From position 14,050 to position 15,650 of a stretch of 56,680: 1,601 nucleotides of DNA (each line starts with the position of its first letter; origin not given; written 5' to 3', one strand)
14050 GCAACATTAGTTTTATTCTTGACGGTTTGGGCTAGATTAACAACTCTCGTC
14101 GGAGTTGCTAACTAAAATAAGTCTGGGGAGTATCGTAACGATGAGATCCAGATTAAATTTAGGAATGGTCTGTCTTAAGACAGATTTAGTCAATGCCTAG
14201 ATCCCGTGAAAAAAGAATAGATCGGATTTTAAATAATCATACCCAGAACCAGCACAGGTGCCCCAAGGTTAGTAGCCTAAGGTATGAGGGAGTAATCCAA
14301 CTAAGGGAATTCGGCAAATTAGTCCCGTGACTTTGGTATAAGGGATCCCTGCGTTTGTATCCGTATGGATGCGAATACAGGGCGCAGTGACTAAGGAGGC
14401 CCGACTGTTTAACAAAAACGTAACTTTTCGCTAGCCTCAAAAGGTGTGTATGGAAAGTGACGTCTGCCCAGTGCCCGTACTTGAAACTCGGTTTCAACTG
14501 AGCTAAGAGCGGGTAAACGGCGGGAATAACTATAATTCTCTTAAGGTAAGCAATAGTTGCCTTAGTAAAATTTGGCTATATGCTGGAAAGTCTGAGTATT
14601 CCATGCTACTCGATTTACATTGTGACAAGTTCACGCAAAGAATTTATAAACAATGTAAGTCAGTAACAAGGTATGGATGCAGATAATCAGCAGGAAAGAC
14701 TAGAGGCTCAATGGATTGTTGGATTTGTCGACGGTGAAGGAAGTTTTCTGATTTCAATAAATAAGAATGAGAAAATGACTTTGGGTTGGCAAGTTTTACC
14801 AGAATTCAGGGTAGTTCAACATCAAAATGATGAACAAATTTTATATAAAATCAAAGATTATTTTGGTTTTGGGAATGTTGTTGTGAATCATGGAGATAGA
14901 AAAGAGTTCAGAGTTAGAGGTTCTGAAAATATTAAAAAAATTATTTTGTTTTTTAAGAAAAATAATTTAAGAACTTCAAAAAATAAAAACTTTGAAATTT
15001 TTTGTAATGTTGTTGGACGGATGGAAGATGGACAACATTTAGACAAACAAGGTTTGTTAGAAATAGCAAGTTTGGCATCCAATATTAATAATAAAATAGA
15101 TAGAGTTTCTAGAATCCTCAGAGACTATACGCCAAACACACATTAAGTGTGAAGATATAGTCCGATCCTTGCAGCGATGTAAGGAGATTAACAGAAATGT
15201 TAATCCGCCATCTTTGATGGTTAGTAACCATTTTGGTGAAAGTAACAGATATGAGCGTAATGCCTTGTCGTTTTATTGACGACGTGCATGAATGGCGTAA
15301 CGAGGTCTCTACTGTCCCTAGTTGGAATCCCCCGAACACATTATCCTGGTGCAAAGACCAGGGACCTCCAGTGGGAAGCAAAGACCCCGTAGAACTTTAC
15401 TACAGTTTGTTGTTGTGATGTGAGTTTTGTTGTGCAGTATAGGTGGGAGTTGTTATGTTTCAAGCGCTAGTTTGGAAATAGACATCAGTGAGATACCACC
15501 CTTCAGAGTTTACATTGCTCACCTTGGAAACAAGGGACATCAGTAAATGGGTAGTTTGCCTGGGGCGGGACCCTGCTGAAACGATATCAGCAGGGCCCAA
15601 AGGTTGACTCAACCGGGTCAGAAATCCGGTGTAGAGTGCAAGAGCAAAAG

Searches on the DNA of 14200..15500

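Call 88: search_rna_families(source=window, start=14200, end=15500, threshold=evalue, max_evalue=0.01)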
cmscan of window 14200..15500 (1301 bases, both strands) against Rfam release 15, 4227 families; matches with E-value up to 0.01: 2.
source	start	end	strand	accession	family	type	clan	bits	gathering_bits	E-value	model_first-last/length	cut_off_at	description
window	14200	15500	+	RF02540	LSU_rRNA_archaea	Gene; rRNA;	CL00112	354.9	50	2.4e-110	1699-2281/2987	5'&3'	Archaeal large subunit ribosomal RNA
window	15048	15184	+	RF00028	Intron_gpI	Intron;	-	40.2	50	1.8e-08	1-253/253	no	Group I catalytic intron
